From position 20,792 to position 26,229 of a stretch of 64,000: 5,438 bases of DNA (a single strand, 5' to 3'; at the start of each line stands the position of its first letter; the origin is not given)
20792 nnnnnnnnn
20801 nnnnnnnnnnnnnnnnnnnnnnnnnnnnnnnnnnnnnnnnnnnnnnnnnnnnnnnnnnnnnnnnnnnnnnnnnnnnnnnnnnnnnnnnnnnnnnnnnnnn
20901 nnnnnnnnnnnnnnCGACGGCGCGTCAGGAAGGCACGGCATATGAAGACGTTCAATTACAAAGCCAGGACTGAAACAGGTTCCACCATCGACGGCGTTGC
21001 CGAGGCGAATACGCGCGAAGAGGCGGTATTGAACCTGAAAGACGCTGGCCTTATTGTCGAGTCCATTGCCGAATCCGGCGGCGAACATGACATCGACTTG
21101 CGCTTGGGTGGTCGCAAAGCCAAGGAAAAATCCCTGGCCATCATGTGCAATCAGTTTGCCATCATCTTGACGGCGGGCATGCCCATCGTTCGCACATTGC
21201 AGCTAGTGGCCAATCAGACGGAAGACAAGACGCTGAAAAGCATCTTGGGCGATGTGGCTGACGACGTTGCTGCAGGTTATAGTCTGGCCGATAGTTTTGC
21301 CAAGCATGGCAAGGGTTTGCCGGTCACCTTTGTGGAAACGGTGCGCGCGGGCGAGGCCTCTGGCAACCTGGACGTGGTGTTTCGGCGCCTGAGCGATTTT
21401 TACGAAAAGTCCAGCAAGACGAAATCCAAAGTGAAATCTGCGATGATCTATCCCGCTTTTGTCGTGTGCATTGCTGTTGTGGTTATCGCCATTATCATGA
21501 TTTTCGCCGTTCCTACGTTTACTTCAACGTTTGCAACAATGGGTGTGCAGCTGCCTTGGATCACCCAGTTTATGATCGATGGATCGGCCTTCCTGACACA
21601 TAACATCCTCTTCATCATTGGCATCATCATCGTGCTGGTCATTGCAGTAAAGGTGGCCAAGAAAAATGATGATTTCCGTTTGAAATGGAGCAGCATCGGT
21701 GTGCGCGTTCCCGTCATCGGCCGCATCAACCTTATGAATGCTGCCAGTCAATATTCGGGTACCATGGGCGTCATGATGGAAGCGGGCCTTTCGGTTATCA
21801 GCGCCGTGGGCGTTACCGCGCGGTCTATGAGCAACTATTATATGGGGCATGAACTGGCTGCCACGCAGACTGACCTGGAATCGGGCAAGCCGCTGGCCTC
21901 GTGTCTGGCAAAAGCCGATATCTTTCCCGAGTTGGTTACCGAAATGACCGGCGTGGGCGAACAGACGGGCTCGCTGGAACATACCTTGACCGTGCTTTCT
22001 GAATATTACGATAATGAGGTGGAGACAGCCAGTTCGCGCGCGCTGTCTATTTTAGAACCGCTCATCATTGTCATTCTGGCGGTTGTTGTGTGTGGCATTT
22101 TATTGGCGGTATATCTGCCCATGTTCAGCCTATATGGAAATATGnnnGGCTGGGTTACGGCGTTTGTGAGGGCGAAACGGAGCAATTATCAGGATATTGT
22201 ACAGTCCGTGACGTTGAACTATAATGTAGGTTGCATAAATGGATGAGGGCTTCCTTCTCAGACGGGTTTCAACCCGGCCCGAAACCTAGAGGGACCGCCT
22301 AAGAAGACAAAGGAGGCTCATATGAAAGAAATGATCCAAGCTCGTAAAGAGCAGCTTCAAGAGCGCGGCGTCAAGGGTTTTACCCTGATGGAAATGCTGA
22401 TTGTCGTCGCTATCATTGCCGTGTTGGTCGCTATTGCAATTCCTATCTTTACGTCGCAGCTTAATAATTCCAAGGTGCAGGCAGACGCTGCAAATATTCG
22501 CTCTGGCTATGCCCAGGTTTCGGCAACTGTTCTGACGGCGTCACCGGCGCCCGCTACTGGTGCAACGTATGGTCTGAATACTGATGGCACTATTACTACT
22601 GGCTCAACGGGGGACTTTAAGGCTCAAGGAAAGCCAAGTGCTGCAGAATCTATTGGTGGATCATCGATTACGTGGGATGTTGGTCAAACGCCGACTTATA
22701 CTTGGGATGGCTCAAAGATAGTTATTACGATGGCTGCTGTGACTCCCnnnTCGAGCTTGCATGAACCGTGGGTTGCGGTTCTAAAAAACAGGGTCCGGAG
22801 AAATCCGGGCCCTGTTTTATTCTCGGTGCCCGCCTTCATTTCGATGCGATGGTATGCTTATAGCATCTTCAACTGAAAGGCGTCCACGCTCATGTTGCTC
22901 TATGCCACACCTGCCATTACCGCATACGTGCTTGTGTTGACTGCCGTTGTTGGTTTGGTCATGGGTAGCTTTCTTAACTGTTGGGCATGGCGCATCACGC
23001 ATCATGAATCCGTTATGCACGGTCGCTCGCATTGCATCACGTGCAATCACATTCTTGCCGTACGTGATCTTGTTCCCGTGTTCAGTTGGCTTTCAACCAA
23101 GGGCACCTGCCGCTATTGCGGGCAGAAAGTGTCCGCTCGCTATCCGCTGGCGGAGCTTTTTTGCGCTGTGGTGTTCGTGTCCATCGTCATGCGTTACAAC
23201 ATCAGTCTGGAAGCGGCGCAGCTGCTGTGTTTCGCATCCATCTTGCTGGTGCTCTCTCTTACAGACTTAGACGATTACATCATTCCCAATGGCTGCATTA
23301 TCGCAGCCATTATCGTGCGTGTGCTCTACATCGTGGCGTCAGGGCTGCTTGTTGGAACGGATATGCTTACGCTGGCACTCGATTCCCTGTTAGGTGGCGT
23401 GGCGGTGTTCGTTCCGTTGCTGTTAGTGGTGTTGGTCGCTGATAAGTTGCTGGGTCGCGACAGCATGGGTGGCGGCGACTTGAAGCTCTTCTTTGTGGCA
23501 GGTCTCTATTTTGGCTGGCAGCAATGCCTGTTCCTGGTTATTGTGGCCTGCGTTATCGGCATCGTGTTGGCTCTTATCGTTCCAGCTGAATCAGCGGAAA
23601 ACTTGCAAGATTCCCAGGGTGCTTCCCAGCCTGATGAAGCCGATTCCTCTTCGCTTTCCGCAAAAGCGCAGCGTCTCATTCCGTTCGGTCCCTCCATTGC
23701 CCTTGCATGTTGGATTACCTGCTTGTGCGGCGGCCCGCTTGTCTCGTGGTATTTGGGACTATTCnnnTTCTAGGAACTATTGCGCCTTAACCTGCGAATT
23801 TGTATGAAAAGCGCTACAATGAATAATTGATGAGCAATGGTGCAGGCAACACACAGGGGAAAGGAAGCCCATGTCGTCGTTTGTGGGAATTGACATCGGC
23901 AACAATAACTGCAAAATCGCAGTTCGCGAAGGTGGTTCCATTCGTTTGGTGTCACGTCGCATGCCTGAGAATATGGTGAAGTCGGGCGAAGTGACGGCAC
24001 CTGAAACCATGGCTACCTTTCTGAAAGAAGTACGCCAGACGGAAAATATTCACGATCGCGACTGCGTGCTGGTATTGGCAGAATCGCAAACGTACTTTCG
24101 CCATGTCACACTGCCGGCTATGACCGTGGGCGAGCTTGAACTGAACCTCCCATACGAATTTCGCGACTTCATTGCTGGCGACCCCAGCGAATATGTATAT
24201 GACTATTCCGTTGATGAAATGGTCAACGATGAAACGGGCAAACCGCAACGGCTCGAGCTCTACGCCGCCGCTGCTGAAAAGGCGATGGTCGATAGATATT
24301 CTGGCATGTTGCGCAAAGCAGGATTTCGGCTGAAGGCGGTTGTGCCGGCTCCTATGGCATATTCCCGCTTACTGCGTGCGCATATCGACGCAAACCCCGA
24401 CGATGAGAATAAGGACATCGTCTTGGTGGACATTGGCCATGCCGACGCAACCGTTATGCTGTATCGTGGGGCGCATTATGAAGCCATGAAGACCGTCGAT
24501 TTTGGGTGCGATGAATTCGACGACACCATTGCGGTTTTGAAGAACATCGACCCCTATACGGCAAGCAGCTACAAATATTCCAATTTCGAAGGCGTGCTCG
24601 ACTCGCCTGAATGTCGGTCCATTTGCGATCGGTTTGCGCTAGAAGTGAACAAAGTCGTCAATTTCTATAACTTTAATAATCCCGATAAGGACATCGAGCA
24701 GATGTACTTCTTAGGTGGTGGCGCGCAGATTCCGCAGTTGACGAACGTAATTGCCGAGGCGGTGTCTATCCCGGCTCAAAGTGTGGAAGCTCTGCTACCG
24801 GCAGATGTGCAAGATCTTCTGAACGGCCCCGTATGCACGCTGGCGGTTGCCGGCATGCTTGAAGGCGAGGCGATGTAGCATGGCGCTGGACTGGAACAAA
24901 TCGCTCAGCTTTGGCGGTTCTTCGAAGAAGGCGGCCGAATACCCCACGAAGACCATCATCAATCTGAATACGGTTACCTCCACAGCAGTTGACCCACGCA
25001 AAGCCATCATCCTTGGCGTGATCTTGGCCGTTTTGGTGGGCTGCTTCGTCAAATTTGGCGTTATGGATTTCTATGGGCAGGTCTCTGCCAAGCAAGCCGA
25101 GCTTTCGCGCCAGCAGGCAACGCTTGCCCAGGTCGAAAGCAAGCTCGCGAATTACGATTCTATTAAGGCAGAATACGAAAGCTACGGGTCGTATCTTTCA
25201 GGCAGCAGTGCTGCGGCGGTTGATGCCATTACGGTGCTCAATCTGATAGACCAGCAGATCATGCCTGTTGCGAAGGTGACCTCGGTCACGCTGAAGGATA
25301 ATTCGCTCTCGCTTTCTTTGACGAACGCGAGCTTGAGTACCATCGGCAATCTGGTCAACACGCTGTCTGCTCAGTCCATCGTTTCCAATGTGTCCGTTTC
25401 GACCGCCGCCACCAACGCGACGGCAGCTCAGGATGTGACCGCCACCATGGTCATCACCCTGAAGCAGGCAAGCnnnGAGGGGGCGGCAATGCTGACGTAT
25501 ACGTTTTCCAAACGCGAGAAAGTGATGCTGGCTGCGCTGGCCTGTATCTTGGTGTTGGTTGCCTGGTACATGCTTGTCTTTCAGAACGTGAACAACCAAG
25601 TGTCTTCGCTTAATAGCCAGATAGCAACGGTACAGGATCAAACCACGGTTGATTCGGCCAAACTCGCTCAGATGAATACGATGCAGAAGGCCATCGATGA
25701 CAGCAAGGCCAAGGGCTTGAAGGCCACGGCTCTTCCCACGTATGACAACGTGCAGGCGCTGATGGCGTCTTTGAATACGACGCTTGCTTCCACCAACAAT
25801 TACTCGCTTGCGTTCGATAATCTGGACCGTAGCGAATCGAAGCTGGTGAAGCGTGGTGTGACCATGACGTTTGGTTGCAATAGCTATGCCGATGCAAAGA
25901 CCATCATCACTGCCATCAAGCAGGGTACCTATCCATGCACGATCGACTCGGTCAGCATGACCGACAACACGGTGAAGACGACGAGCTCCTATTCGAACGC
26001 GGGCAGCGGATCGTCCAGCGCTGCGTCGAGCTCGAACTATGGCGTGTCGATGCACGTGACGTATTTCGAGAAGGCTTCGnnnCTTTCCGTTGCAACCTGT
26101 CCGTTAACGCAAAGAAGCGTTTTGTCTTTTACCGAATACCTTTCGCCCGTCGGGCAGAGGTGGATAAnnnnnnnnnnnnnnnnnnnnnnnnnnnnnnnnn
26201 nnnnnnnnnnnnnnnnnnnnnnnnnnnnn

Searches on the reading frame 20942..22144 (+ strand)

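Call 5: search_protein_families(library=pfam, proteins=[window:20942-22144:+], max_evalue=0.01)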
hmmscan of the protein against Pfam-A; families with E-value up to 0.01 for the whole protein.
window:20942-22144:+ (401 aa): 1 family
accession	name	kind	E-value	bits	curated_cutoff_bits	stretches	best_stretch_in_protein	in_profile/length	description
PF00482.28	T2SSF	-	1.5e-57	193.4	25.2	2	69-191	2-125/125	Type II secretion system (T2SS), protein F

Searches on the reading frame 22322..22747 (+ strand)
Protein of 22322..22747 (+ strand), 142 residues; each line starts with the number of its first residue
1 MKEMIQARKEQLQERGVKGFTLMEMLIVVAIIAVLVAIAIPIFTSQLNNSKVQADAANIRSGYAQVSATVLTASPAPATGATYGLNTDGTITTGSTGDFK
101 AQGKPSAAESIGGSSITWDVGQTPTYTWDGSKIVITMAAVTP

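Call 5: search_protein_families(library=pfam, proteins=[window:22322-22747:+], max_evalue=0.01)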
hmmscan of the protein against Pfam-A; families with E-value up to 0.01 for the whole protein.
window:22322-22747:+ (142 aa): 1 family
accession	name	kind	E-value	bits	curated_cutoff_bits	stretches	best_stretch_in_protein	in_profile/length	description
PF07963.17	N_methyl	-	3.3e-07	30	21.2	1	17-40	4-27/27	Prokaryotic N-terminal methylation motif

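Call 48: search_protein_families(library=ncbifam, proteins=[window:22322-22747:+], max_evalue=0.1)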
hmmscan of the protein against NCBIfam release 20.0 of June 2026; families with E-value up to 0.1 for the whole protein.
window:22322-22747:+ (142 aa): 19 families
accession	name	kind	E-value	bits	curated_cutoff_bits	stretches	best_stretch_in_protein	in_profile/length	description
NF040999.1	pilin_ComGC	equivalog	1.1e-10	41.5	75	1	18-94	2-75/84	competence type IV pilus major pilin ComGC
TIGR01710.1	typeII_sec_gspG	equivalog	3.2e-08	33.7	88.85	1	18-60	1-43/134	type II secretion system major pseudopilin GspG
NF041775.1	typeIV_PilA_Myxo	equivalog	4.5e-08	33.3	400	1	18-64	11-57/214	type IV pilin protein PilA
TIGR02596.1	TIGR02596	subfamily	1.3e-07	31.9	70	1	20-65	1-46/196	Verru_Chthon cassette protein D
NF007862.0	PRK10574.1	equivalog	1.3e-07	31.8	138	1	18-49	5-36/145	prepilin peptidase-dependent pilin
TIGR02532.1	IV_pilin_GFxxxE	domain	2e-07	30.5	16.3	1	18-40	2-24/24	prepilin-type N-terminal cleavage/methylation domain-containing protein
NF041013.1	T4P_ComGE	equivalog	5.8e-07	29.5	49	1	16-58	2-45/83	competence type IV pilus minor pilin ComGE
TIGR01708.2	typeII_sec_gspH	equivalog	6.2e-07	29.6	80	1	18-61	2-45/169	type II secretion system minor pseudopilin GspH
NF040982.1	ComGD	equivalog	1.3e-05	25.6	70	1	18-64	2-48/139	competence type IV pilus minor pilin ComGD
NF047827.1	T3SSXpsH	equivalog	0.00039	20.2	160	1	18-68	1-51/145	type II secretion system protein XpsH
NF007800.0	PRK10506.1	equivalog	0.00058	19.7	158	1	17-61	8-52/163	prepilin peptidase-dependent protein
NF050032.1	Rv1733c_fam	subfamily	0.002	18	80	1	26-81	20-75/180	Rv1733c family protein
TIGR01711.1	gspJ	equivalog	0.0022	17.8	64.85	1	18-54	1-37/192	type II secretion system minor pseudopilin GspJ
NF041002.1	pilin_ComGF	equivalog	0.0025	18.1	80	1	18-51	2-34/139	competence type IV pilus minor pilin ComGF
TIGR02599.1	TIGR02599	subfamily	0.0057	15.9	256.5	1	19-54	1-35/361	Verru_Chthon cassette protein C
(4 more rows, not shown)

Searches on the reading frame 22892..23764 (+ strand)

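Call 5: search_protein_families(library=pfam, proteins=[window:22892-23764:+], max_evalue=0.01)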
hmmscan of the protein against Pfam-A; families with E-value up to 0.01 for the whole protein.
window:22892-23764:+ (291 aa): 2 families
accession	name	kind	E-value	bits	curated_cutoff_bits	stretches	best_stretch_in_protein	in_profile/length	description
PF06750.18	A24_N_bact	-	3.3e-28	98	23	1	19-102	1-84/84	Bacterial Peptidase A24 N-terminal domain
PF01478.23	Peptidase_A24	-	2.9e-14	53.8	26.5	1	113-228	2-104/104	Type IV leader peptidase family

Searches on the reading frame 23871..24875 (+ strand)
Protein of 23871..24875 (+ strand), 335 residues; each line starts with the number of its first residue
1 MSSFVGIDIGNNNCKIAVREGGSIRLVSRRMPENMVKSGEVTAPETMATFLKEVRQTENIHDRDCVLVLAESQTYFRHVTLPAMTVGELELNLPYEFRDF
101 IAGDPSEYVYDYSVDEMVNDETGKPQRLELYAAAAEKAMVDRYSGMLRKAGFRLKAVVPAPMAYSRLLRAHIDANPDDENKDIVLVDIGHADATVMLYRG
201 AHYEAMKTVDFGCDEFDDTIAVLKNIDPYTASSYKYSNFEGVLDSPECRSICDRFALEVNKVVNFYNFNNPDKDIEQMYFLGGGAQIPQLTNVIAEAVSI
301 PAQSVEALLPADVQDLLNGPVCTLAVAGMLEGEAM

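Call 5: search_protein_families(library=pfam, proteins=[window:23871-24875:+], max_evalue=0.01)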
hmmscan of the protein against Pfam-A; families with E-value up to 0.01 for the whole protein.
window:23871-24875:+ (335 aa): 3 families
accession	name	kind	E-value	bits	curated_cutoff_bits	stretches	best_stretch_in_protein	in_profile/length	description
PF11104.14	PilM_2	-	1.9e-19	70.2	27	1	6-306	1-306/340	Type IV pilus assembly protein PilM;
PF14450.12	FtsA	-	1.3e-06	29.2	31.8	1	184-325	1-125/127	Cell division protein FtsA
PF00012.26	HSP70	-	0.0026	16.5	20.6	0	5-28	2-25/599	Hsp70 protein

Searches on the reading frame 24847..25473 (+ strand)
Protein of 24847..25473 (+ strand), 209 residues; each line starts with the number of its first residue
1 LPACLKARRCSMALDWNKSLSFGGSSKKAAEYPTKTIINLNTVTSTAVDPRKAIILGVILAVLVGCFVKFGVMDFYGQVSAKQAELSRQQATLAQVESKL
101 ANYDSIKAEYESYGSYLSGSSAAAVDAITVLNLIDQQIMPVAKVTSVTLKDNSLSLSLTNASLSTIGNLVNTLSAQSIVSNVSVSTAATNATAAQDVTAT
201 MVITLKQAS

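Call 48: search_protein_families(library=ncbifam, proteins=[window:24847-25473:+], max_evalue=0.1)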
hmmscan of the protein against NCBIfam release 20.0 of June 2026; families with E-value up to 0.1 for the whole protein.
window:24847-25473:+ (209 aa): 1 family
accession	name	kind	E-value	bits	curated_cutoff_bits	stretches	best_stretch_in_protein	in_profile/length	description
NF040576.1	T2SS_GspM_XpsM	equivalog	0.005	16.5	60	1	55-127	11-82/180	type II secretion system protein GspM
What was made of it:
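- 22892..26082 (+): pilD (prepilin peptidase, A24), pilM, and pilN/pilO-like genes. Call 48: weak GspM-like hits for the last two genes.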

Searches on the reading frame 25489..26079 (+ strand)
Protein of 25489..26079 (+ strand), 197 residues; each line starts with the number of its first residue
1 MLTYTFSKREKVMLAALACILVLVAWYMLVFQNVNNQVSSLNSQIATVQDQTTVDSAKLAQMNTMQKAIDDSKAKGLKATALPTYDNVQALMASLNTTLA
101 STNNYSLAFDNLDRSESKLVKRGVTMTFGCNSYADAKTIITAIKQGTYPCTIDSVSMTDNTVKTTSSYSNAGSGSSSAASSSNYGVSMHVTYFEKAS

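Call 48: search_protein_families(library=ncbifam, proteins=[window:25489-26079:+], max_evalue=0.1)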
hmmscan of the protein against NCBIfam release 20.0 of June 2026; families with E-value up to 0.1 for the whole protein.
window:25489-26079:+ (197 aa): 4 families
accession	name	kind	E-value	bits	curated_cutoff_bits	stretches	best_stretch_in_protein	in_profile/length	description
NF040576.1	T2SS_GspM_XpsM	equivalog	0.016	14.9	60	1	14-98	3-87/180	type II secretion system protein GspM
NF050019.1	HpsJ_like_C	equivalog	0.029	14.1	140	1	18-82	83-151/183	HpsJ-like protein, cyanoexosortase C-associated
NF007274.0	PRK09731.1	exception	0.044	13.5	352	1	7-43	33-69/178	GspM family type II secretion system protein YghD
NF049847.1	FtsL_COG5462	equivalog_domain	0.089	12.5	50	0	15-63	7-57/85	cell division protein FtsL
